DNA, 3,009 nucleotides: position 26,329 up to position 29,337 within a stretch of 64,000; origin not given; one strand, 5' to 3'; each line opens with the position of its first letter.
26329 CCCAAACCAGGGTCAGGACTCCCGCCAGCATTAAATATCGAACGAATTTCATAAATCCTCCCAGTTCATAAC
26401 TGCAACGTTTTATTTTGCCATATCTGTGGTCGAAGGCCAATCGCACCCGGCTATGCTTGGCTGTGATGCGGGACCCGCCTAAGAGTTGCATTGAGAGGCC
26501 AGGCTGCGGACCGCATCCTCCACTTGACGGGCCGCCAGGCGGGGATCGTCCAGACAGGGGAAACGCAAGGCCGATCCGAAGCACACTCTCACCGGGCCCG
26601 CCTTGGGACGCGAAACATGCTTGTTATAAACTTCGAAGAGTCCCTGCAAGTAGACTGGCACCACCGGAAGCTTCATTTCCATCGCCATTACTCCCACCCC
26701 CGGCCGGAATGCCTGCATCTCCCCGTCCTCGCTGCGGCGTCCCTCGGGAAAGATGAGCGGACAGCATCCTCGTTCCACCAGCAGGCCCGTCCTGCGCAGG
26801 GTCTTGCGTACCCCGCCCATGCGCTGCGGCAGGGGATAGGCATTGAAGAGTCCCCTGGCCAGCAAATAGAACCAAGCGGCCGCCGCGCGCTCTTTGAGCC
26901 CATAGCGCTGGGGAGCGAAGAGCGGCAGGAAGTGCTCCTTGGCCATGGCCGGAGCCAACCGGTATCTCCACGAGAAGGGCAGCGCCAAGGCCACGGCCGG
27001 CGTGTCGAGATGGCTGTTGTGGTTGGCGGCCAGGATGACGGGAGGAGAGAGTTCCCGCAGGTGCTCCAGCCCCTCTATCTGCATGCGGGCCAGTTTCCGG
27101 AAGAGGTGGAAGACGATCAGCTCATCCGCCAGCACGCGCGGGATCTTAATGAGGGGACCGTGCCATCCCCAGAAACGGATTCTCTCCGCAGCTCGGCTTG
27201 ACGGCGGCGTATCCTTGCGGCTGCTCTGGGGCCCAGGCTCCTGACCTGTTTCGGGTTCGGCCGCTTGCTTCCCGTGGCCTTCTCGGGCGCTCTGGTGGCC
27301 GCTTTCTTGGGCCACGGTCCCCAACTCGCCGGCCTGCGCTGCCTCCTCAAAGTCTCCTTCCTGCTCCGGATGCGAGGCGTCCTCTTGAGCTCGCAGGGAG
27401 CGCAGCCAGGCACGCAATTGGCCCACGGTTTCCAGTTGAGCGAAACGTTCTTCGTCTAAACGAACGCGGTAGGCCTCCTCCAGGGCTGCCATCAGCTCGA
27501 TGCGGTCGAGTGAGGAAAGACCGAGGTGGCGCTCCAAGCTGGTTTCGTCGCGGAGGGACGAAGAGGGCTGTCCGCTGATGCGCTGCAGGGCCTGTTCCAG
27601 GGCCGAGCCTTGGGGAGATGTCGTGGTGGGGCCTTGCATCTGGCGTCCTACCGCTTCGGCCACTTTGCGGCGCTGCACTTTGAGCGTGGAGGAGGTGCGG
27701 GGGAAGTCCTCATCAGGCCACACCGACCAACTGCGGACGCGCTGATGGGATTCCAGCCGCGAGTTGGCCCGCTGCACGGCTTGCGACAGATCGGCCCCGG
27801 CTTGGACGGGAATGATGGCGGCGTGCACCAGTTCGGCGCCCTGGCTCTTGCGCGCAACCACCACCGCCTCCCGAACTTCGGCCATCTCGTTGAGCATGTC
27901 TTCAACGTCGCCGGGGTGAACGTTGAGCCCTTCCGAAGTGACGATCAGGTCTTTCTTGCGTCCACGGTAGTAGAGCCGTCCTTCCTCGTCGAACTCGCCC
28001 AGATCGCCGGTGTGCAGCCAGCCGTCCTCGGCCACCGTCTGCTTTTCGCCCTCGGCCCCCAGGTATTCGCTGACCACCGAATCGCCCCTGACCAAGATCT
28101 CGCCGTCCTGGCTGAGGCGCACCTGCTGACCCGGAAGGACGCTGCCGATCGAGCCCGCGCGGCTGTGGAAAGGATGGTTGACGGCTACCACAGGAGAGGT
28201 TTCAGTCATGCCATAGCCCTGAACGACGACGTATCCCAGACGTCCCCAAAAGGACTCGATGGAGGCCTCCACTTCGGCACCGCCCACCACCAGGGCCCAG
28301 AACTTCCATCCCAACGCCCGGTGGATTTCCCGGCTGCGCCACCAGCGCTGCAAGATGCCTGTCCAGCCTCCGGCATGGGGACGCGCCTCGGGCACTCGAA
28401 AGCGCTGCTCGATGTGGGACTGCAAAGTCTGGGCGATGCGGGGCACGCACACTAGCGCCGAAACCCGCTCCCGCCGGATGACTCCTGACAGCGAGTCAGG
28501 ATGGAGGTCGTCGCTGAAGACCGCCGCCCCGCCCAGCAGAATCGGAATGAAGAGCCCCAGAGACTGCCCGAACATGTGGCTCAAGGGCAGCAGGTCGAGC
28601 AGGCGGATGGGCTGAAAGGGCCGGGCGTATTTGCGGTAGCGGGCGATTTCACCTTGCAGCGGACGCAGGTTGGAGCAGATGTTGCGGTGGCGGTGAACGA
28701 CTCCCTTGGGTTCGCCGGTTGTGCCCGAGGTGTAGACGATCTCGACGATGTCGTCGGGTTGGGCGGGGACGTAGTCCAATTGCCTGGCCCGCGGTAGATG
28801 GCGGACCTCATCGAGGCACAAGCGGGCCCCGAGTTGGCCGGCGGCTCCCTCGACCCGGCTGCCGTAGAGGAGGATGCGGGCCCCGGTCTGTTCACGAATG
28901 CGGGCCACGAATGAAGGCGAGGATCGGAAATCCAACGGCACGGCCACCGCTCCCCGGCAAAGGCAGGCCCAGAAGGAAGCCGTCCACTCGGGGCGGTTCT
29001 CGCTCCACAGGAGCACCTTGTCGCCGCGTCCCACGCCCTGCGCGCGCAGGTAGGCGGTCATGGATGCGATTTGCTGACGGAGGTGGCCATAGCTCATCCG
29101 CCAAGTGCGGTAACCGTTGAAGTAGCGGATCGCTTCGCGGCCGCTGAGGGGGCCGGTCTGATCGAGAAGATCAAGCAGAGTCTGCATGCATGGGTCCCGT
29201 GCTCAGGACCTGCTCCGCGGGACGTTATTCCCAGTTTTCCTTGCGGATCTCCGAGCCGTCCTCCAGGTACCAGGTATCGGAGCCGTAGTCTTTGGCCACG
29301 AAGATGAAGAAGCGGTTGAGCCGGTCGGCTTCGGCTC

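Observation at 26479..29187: Tri-domain AMP-ligase / acyl-carrier / PlsC-type acyltransferase fusion (reverse order relative to E. coli Aas)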

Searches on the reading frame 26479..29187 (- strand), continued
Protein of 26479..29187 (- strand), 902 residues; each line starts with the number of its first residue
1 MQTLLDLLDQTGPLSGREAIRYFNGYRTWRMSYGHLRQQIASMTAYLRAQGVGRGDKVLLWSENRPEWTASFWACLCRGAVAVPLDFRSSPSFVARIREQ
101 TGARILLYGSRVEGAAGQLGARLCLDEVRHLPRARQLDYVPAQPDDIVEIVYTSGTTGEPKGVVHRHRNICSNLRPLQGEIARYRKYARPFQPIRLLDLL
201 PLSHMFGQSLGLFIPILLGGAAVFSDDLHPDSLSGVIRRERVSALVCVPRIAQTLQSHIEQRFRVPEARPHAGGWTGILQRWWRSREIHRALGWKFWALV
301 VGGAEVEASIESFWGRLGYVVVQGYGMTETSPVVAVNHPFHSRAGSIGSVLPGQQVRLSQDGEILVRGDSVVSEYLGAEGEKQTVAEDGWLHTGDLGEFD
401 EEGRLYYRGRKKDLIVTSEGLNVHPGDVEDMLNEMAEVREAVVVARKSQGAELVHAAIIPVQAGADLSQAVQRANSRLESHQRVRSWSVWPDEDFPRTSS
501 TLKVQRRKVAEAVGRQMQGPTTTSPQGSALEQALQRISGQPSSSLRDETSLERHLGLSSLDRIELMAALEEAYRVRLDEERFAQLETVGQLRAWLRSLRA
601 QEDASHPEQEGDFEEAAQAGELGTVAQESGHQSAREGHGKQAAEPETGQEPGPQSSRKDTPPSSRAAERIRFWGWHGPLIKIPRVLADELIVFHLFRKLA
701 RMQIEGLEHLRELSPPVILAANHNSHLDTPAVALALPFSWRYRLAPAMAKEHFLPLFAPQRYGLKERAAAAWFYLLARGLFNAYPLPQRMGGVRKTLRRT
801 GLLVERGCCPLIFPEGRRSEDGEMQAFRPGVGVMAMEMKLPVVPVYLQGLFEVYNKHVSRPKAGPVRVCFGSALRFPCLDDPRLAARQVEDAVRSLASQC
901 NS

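Call 73: list_cluster_members(proteins=[P0001, P0004, P0024, P0068, P0030, P0108, P0085, P0120, P0048, P0083])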
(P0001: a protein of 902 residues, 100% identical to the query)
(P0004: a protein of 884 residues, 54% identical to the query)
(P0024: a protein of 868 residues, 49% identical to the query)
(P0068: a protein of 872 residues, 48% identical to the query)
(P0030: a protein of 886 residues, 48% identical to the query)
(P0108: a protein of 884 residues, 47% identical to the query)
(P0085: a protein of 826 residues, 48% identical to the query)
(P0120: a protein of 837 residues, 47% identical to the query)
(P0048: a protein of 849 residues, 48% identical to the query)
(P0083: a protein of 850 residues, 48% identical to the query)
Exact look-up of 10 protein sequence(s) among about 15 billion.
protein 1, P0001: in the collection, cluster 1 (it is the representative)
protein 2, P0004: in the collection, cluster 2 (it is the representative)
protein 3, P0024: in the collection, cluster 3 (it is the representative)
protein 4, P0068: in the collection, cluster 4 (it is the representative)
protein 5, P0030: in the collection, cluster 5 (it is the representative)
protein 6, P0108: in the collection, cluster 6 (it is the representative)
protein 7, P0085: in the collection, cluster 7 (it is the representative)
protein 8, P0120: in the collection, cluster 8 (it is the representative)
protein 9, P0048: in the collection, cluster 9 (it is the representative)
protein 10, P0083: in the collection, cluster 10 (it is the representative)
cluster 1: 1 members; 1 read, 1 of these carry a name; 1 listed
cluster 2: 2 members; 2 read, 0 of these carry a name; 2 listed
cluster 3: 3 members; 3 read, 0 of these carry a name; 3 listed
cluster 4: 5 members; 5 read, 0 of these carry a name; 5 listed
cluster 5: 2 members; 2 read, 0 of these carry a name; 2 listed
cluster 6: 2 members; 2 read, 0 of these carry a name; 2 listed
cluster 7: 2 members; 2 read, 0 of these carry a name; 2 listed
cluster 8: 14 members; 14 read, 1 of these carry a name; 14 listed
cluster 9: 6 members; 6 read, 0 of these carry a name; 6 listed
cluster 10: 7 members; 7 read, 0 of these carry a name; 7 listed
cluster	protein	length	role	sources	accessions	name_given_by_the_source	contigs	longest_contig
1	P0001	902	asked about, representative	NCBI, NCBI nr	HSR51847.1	MAG TPA: AMP-binding protein [Acidobacteriota bacterium] | AMP-binding protein [Acidobacteriota bacterium]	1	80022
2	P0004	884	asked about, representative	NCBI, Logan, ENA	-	-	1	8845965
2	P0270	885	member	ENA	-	-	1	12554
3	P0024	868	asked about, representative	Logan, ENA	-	-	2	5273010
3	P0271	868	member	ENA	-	-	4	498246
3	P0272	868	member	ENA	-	-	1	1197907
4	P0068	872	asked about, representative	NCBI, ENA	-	-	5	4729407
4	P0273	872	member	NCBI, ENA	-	-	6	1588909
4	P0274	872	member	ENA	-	-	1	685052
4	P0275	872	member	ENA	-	-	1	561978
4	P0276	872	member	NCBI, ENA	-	-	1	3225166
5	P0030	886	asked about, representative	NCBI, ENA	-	-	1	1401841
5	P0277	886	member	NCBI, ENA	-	-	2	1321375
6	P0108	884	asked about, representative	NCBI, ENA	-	-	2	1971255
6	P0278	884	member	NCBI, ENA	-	-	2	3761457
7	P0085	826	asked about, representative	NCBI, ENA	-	-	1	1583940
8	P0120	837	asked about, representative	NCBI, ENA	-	-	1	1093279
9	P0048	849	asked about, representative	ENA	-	-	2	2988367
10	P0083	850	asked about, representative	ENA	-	-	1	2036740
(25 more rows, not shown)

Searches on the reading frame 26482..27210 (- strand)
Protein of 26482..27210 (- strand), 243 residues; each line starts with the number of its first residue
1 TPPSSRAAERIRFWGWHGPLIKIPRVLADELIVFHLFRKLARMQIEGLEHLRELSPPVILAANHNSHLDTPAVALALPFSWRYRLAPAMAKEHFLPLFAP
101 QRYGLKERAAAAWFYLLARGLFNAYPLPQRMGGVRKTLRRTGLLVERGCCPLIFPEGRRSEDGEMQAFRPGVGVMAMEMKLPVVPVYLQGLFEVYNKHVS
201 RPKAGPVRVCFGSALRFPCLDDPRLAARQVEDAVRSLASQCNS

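Call 16: search_protein_families(library=ncbifam, proteins=[window:26482-27210:-], max_evalue=0.01)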
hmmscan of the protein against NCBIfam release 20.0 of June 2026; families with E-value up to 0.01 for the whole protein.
window:26482-27210:- (243 aa): 4 families
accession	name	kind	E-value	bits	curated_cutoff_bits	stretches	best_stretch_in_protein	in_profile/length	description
NF006386.0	PRK08633.1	equivalog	3.8e-12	44.8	1221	1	135-194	498-557/1147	acyl-[ACP]--phospholipid O-acyltransferase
NF005291.0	PRK06814.1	equivalog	1.3e-10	39.9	1349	1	32-95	430-493/1140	acyl-[ACP]--phospholipid O-acyltransferase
TIGR00530.1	AGP_acyltrn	subfamily_domain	9.5e-10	38.3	102.95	1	145-188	86-129/130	1-acylglycerol-3-phosphate O-acyltransferase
NF005959.0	PRK08043.1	equivalog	2.8e-05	22.6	886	1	34-191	7-140/719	bifunctional acyl-ACP--phospholipid O-acyltransferase/long-chain-fatty-acid--ACP ligase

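Call 17: search_solved_structures(query=window:26482-27210:-, max_evalue=1, show_alignments=2)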
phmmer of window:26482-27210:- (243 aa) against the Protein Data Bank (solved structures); distinct sequences matched with E-value up to 1: 1.
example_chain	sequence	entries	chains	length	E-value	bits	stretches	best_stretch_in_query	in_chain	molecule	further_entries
5kym_A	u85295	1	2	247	4.9e-06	29.7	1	106-196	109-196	1-acyl-sn-glycerol-3-phosphate acyltransferase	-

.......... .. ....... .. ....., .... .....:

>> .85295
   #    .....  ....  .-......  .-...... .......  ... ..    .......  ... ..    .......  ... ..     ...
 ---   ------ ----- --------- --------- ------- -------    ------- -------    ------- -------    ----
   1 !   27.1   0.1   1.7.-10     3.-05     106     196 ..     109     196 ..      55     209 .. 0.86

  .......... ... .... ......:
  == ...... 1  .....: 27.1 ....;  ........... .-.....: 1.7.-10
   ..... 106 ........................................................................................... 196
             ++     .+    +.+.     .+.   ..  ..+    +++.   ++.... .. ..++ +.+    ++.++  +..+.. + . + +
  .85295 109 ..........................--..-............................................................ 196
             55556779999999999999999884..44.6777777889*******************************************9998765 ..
